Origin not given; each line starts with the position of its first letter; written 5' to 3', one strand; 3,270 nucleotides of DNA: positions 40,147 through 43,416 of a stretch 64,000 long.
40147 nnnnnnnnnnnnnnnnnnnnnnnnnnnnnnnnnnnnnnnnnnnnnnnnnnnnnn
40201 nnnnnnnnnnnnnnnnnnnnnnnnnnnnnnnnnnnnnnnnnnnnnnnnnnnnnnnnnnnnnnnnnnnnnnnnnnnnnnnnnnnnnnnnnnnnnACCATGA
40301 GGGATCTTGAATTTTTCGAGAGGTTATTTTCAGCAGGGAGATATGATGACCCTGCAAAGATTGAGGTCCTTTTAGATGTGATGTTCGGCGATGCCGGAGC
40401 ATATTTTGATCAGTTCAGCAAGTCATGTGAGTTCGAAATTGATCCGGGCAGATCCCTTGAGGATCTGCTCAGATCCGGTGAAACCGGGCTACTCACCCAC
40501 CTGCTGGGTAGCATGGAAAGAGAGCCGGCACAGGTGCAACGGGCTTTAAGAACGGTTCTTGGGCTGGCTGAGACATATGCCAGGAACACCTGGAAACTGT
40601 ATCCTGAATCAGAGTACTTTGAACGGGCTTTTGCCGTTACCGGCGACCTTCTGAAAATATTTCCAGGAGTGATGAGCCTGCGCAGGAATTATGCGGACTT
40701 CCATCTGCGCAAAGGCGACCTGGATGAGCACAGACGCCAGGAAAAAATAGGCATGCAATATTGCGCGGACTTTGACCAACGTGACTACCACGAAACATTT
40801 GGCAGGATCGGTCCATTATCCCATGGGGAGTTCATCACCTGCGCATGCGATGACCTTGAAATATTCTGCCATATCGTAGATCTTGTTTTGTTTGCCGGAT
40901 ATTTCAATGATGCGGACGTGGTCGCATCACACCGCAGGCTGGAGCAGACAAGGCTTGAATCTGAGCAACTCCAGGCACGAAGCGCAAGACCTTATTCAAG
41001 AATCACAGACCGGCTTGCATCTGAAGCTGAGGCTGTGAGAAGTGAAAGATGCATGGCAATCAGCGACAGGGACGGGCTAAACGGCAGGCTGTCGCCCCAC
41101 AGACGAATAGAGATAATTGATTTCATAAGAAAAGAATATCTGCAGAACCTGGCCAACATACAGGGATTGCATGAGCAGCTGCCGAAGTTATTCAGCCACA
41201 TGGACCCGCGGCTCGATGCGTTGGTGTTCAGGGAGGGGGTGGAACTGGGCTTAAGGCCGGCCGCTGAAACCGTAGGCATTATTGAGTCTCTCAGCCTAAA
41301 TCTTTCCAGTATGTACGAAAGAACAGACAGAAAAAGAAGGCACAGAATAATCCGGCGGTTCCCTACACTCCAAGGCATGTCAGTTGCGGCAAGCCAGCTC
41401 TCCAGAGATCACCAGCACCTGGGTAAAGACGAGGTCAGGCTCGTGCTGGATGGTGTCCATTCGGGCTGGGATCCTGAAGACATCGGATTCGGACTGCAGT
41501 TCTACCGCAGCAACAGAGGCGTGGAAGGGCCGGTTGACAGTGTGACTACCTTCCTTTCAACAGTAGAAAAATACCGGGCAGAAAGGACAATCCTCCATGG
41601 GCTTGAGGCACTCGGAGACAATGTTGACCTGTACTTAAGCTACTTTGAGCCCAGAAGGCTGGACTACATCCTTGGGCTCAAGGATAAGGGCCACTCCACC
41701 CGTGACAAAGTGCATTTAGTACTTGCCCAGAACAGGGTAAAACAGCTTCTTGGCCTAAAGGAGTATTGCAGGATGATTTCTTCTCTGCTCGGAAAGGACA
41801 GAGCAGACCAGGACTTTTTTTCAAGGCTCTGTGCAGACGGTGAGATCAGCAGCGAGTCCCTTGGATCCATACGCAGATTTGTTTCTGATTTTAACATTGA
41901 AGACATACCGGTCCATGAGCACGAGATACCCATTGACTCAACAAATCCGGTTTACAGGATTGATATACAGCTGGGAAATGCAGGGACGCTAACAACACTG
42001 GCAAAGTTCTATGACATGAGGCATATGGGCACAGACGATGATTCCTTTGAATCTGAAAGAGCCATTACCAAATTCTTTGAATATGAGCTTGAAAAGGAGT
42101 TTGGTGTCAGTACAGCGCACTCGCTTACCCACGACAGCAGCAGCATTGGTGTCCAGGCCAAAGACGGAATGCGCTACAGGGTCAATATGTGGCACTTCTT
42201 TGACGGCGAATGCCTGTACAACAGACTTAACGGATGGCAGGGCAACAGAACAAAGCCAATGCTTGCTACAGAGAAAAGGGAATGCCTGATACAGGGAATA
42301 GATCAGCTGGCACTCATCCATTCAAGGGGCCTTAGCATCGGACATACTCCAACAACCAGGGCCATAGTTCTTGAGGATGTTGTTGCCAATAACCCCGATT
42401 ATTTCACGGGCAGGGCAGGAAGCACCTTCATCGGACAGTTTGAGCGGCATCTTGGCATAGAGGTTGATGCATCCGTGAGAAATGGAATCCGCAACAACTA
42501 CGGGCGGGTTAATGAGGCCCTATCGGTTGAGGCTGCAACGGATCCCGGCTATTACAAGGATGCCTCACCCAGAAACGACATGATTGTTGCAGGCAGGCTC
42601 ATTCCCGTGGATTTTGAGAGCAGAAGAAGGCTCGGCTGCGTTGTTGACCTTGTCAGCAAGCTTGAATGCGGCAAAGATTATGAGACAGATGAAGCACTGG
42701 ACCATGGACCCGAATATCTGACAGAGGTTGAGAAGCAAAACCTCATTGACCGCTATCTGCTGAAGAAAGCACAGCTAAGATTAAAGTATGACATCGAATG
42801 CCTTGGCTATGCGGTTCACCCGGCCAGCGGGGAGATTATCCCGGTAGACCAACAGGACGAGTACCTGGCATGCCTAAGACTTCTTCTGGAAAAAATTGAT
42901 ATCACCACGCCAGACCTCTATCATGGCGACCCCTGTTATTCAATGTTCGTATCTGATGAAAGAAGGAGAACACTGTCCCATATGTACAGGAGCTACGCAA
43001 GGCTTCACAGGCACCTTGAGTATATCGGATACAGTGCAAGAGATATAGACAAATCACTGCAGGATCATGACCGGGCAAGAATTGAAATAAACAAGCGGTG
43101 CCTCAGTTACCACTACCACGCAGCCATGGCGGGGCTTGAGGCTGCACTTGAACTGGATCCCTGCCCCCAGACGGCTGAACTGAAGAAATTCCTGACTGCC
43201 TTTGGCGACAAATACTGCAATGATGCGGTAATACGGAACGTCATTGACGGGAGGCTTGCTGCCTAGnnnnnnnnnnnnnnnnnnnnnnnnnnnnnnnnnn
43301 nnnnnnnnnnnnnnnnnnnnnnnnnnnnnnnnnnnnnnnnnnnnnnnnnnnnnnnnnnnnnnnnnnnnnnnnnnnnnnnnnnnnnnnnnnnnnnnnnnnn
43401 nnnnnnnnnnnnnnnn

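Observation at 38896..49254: Duplicated two-gene module: PFK-family protein translationally coupled to a 900-990-aa protein with an orphan helical N-domain and an APH/protein-kinase-like C-domain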

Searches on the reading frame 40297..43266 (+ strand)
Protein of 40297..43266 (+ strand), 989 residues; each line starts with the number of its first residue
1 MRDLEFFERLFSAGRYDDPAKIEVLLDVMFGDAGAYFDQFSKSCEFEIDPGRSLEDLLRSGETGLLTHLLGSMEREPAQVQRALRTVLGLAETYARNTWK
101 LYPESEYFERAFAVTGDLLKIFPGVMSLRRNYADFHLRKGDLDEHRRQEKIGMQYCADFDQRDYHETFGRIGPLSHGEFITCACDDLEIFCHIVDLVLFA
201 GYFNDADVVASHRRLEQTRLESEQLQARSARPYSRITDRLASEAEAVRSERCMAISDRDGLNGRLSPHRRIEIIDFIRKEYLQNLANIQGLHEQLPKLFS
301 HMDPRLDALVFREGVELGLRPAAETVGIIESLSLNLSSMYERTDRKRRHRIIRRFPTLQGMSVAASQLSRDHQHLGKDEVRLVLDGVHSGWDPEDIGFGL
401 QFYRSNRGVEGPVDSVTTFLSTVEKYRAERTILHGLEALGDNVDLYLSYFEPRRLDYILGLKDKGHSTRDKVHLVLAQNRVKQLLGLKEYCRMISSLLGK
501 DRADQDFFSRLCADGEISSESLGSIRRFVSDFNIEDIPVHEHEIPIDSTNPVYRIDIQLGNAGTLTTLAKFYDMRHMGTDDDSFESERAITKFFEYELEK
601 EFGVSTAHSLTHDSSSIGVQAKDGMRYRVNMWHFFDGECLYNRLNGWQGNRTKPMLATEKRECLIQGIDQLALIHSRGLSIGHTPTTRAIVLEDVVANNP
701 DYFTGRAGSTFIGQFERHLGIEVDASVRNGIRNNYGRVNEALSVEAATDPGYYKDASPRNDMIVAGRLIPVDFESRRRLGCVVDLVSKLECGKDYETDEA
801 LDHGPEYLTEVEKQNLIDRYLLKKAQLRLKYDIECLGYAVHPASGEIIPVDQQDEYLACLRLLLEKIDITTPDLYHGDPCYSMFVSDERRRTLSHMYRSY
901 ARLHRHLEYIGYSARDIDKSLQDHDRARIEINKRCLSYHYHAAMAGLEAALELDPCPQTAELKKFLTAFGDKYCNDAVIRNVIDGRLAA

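Call 7: search_protein_families(library=pfam, proteins=[window:40297-43266:+], max_evalue=0.1)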
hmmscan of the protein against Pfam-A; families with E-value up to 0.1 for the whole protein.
window:40297-43266:+ (989 aa): 1 family
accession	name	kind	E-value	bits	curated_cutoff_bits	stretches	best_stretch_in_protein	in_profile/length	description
PF13371.12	TPR_9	-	0.057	13.9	35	0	102-141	5-44/73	Tetratricopeptide repeat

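Call 10: search_protein_families(library=ncbifam, proteins=[window:40297-43266:+], max_evalue=0.1)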
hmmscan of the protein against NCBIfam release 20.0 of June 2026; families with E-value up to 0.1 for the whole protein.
window:40297-43266:+ (989 aa): 0 families

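Call 11: search_solved_structures(query=window:40297-43266:+, max_evalue=10)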
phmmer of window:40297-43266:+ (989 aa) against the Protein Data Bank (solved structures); distinct sequences matched with E-value up to 10: 2.
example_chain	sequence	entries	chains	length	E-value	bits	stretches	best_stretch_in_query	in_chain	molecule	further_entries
5ffi_A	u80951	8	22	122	1.2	10.1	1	614-708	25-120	Dimeric (2Fe-2S) protein | Ferredoxin | Protein FeSII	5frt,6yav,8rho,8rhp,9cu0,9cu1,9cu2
9iey_A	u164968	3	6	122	1.2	10.1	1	614-708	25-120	Ferredoxin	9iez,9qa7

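Call 13: find_homologous_proteins(query=window:40297-43266:+)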
Query window:40297-43266:+ (989 aa): 1 proteins with E <= 0.001 among 8000 candidates.
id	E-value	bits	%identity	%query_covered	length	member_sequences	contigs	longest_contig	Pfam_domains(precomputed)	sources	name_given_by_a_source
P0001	0.0e+0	2276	100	100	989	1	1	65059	-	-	-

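Call 36: search_protein_representatives(alignment_id=A1)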
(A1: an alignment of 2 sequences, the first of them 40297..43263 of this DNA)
Query: 2 sequences, 1078 profile positions. Proteins with E-value up to 0.001 (for the whole library): 52; up to 1e-10: 21; up to 1e-30: 13. The best 52 are listed.
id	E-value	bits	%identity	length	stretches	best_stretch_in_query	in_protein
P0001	0.0e+00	1916.0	-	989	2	228-1078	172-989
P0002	0.0e+00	1599.6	-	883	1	25-1042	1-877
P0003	8.2e-61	222.5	-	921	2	229-877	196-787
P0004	7.6e-57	209.3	-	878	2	224-872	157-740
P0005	1.5e-54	201.8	-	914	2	328-890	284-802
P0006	4.7e-43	163.7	-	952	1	527-1005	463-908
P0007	2.3e-41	158.1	-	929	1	539-1003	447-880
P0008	4.1e-37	144.0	-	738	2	429-878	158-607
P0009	4.2e-37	144.0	-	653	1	396-896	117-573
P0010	4.7e-37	143.8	-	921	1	607-1069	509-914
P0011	8.6e-36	139.6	-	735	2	410-897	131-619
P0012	3.0e-35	137.8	-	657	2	422-867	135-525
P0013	1.5e-33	132.3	-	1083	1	603-1005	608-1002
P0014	9.5e-29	116.3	-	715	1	678-1004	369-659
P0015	3.5e-28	114.4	-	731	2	404-863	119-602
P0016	6.6e-28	113.5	-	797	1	450-887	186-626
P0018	1.4e-24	102.5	-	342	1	706-1011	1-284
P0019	3.1e-13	64.9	-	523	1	655-1003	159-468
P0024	2.6e-10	55.3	-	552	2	753-867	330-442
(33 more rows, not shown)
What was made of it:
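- The representative search gave 52 relatives (call 36).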

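Call 40: search_protein_families(library=pfam, alignment_id=A2, max_evalue=0.01)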
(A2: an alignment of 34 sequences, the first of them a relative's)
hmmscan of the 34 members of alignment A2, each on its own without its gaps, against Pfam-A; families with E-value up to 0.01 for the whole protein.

A. member 1, P0019 (523 aa): 0 families

B. families by the number of members that match (of 34 scanned): 17 families
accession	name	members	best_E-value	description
PF01636.29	APH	17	2.6e-07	Phosphotransferase enzyme family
PF13424.12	TPR_12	4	1.1e-05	Tetratricopeptide repeat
PF13428.12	TPR_14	4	2.1e-05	Tetratricopeptide repeat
PF07719.23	TPR_2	3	2e-07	Tetratricopeptide repeat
PF00515.34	TPR_1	3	1e-06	Tetratricopeptide repeat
PF13181.12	TPR_8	3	2.2e-06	Tetratricopeptide repeat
PF14561.12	TPR_20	3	0.00076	Tetratricopeptide repeat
PF12895.13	ANAPC3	2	2.2e-06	Anaphase-promoting complex, cyclosome, subunit 3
PF13432.12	TPR_16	2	7.7e-06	Tetratricopeptide repeat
PF14559.12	TPR_19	2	0.00015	Tetratricopeptide repeat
PF13176.12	TPR_7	2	0.0015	Tetratricopeptide repeat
PF13419.12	HAD_2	1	5.5e-07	Haloacid dehalogenase-like hydrolase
PF00702.32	Hydrolase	1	2e-06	haloacid dehalogenase-like hydrolase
PF13174.12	TPR_6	1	0.00013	Tetratricopeptide repeat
PF03881.20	Fructosamin_kin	1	0.0017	Fructosamine kinase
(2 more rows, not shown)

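Call 41: search_protein_families(library=pfam, alignment_id=A3, max_evalue=0.01)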
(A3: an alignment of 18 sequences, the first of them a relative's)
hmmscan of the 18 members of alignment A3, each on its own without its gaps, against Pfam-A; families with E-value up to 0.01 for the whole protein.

A. member 1, P0001 (989 aa): 0 families

B. families by the number of members that match (of 18 scanned): 4 families
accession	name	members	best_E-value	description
PF01636.29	APH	4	1.2e-05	Phosphotransferase enzyme family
PF01633.27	Choline_kinase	2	6.3e-05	Choline/ethanolamine kinase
PF19027.5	DUF5752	1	0.0011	Family of unknown function (DUF5752)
PF18151.6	DUF5601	1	0.0031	Domain of unknown function (DUF5601)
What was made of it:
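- PF01636 APH matches 4 of 18 close and 17 of 34 distant relatives (calls 40, 41).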

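Call 42: predict_structure(alignment_id=A1)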
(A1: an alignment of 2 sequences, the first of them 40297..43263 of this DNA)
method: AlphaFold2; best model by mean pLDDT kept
length: 989 residues; sequences in the alignment: 2
mean_pLDDT: 33.3   pTM: 0.22
mean pLDDT of the five models: 33.3, 30.9, 30.6, 28.5, 27.2
residues with pLDDT >= 90: 0; 70-90: 0; 50-70: 2; < 50: 987
segments of 3 or more residues with pLDDT < 50: 1-947, 949-963, 965-989
pLDDT, mean of each block of 10 residues (from residue 1): 36 37 36 35 33 37 38 33 37 36 34 34 33 32 34 29 31 29 29 28 27 29 29 32 33 35 37 37 36 36 33 31 30 28 27 28 35 39 35 34 37 33 32 33 32 36 38 37 37 45 43 37 38 31 26 31 36 39 34 35 28 27 32 34 34 32 33 31 25 25 25 22 27 27 26 28 27 27 30 33 38 40 35 32 32 33 32 29 30 34 37 39 38 40 43 45 47 42 33
secondary structure, 60 per line:
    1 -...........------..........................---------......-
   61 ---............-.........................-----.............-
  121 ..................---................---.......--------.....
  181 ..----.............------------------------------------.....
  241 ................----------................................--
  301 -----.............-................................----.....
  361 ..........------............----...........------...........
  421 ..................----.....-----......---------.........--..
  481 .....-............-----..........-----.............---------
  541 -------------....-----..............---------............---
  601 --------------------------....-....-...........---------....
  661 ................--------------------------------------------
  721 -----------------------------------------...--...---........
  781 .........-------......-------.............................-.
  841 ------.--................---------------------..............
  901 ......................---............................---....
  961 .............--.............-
elements in order (helices of 4 or more, strands of 3 or more residues): H2-12 H19-44 H54-59 H64-75 H77-101 H107-119 H121-138 H142-157 H161-167 H176-182 H187-199 H236-256 H267-298 H306-318 H320-351 H356-370 H377-388 H393-403 H410-438 H443-447 H453-458 H468-476 H479-485 H487-498 H504-513 H519-531 E554-557 H563-576 H586-597 E627-630 H632-635 H637-647 H657-676 E762-764 E767-769 H773-789 H797-802 H810-838 H850-865 H887-922 H926-953 H957-973 H976-988
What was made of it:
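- Tried and rejected: It was useless (pLDDT 33, call 42).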

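Call 43: find_homologous_proteins(query=A3)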
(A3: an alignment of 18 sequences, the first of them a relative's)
Query A3 (18 sequences) (989 aa, profile of the alignment): 1 proteins with E <= 0.001 among 8000 candidates.
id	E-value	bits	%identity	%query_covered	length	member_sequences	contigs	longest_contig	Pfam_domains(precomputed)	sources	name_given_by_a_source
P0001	1.6e-231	789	100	100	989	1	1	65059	-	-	-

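Call 49: find_related_loci(query=A4, collection=genome_contigs, flank=10000)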
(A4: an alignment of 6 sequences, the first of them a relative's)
Query A4 (989 aa) in genome_contigs; peptide patterns used: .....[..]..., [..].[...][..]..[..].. (x = any residue, [..] = any of these).
28 stretches matched a pattern; 5 encode a relative of the query (tblastn E <= 1e-3); 4 distinct loci.
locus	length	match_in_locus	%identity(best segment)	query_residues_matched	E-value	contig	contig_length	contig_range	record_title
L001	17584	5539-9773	30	475-983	6e-60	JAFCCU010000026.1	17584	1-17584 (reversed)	Candidatus Woesearchaeota archaeon isolate AB_69_Bin_160 AB_69_Bin_160_scaffold_4832, whole genome shotgun sequence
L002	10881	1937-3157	32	540-948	1e-51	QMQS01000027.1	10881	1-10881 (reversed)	MAG: Candidatus Woesearchaeota archaeon isolate B29_G15 B29_Guay15_scaffold_01472, whole genome shotgun sequence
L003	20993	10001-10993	26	536-920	2e-11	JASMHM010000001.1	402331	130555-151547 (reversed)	MAG: Candidatus Woesearchaeota archaeon isolate ETNP7_MAG_72 NODE_1_length_402331_cov_6.813702, whole genome shotgun seq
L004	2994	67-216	48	898-947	1e-10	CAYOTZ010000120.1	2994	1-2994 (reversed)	MAG TPA_asm: uncultured Methanosarcinales archaeon isolate binchicken_co184_28 genome assembly, contig: NODE_74710_lengt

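Call 55: search_protein_families(library=pfam, proteins=[L001:1831-3309:+, L001:3320-3793:-, L001:10984-12075:+, L001:12072-13202:+, L001:13199-14038:+, L001:14042-15145:+, L001:15603-16721:+, L002:4390-5607:+, L002:6074-7444:+, L002:7438-8514:+], max_evalue=0.01)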
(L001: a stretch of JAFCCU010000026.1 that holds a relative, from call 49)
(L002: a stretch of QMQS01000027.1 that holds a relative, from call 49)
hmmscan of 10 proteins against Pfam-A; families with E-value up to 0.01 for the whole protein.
L001:1831-3309:+ (492 aa): 4 families
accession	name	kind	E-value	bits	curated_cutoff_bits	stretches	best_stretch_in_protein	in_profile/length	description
PF02885.22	Glycos_trans_3N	-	6.2e-13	48.8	26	1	94-154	3-63/63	Glycosyl transferase family, helical bundle domain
PF07831.19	PYNP_C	-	1e-12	48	27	1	425-486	2-70/75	Pyrimidine nucleoside phosphorylase C-terminal domain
PF00591.27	Glycos_transf_3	-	7e-10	39.4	27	1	162-235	2-78/253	Glycosyl transferase family, a/b domain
PF10011.15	DUF2254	-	0.0033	16.7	28.8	1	410-480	190-255/368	Predicted membrane protein (DUF2254)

L001:3320-3793:- (157 aa): 0 families

L001:10984-12075:+ (363 aa): 0 families

L001:12072-13202:+ (376 aa): 1 family
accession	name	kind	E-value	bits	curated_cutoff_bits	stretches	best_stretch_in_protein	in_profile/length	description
PF00044.30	Gp_dh_N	-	1.9e-05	25.3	31.7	1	25-97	25-95/101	Glyceraldehyde 3-phosphate dehydrogenase, NAD binding domain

L001:13199-14038:+ (279 aa): 0 families

L001:14042-15145:+ (367 aa): 2 families
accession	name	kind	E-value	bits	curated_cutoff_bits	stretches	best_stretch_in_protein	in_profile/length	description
PF02800.25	Gp_dh_C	-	1.2e-11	44.8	24.4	1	213-302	47-135/158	Glyceraldehyde 3-phosphate dehydrogenase, C-terminal domain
PF00044.30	Gp_dh_N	-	0.0035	18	31.7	0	10-122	3-100/101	Glyceraldehyde 3-phosphate dehydrogenase, NAD binding domain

L001:15603-16721:+ (372 aa): 1 family
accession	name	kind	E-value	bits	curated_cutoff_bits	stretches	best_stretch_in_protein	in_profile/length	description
PF00294.29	PfkB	-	1.2e-05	25.3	25.8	1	70-329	29-276/302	pfkB family carbohydrate kinase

L002:4390-5607:+ (405 aa): 2 families
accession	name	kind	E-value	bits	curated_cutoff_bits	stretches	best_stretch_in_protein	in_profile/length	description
PF02800.25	Gp_dh_C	-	7.7e-10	39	24.4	1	182-271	11-111/158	Glyceraldehyde 3-phosphate dehydrogenase, C-terminal domain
PF00044.30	Gp_dh_N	-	1.2e-09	38.8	31.7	1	5-116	1-100/101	Glyceraldehyde 3-phosphate dehydrogenase, NAD binding domain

L002:6074-7444:+ (456 aa): 1 family
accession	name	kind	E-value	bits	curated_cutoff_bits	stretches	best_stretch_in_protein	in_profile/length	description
PF00294.29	PfkB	-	9.5e-15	55.1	25.8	1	304-387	217-291/302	pfkB family carbohydrate kinase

L002:7438-8514:+ (358 aa): 1 family
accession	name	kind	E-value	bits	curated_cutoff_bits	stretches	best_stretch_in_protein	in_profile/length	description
PF09992.14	NAGPA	-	0.00065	20.4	25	1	295-328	116-148/169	Phosphodiester glycosidase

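Call 57: find_related_loci(query=A5, collection=metagenome_contigs, flank=10000)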
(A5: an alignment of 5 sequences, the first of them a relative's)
Query A5 (883 aa) in metagenome_contigs; peptide patterns used: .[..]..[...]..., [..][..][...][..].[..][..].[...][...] (x = any residue, [..] = any of these).
546 stretches matched a pattern, but none encodes a relative of the query by tblastn (E <= 1e-3).
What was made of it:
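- Tried and rejected: The Big2 subfamily found nothing in JGI metagenomes (call 57).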

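Call 58: find_related_loci(query=A4, collection=metagenome_contigs, flank=10000)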
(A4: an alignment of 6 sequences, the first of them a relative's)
Query A4 (989 aa) in metagenome_contigs; peptide patterns used: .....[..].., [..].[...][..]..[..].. (x = any residue, [..] = any of these).
49 stretches matched a pattern; 3 encode a relative of the query (tblastn E <= 1e-3); 3 distinct loci.
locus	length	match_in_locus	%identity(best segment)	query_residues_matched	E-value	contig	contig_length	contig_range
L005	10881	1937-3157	32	540-948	7e-52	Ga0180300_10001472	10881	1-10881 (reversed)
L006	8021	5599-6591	26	536-920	1e-11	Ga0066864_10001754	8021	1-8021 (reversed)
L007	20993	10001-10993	26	536-920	2e-11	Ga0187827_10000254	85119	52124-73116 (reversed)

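Call 59: find_encoding_contigs(protein=P0003, flank=10000, max_places=3)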
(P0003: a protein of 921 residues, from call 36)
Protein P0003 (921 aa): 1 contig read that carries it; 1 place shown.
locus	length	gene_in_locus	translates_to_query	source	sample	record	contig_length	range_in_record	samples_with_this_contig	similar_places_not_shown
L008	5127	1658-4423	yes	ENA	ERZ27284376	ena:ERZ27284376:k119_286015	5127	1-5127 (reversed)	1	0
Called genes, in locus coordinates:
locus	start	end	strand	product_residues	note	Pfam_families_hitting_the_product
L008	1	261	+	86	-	?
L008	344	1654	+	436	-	PF00365:PFK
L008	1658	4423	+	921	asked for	-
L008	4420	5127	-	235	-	?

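Call 60: find_encoding_contigs(protein=P0004, flank=10000, max_places=3)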
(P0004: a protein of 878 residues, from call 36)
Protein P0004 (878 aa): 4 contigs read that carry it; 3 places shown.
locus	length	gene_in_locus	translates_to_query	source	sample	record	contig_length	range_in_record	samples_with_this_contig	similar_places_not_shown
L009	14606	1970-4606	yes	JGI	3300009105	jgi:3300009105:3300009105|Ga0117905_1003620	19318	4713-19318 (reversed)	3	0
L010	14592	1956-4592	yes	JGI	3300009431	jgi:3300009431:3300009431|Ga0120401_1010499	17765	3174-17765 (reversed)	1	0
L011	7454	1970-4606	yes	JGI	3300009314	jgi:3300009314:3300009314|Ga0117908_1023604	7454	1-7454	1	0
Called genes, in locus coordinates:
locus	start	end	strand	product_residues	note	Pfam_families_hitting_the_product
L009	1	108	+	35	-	?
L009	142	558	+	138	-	-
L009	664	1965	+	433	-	PF00365:PFK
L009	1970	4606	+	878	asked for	-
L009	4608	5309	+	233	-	PF04029:2-ph_phosp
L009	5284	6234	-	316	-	PF04014:MazE_antitoxin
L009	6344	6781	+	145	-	PF13404:HTH_AsnC-type (weak), PF13412:HTH_24 (weak)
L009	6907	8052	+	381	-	PF04055:Radical_SAM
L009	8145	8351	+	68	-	-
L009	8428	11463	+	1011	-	PF00069:Pkinase, PF07714:PK_Tyr_Ser-Thr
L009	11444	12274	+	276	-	PF00459:Inositol_P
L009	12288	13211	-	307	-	PF04014:MazE_antitoxin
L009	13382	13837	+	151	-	PF01978:TrmB (faint), PF13404:HTH_AsnC-type (weak), PF13412:HTH_24 (weak), PF01037:AsnC_trans_reg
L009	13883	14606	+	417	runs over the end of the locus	-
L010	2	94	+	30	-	?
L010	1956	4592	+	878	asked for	-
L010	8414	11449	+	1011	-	PF00069:Pkinase, PF07714:PK_Tyr_Ser-Thr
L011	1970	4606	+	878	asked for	-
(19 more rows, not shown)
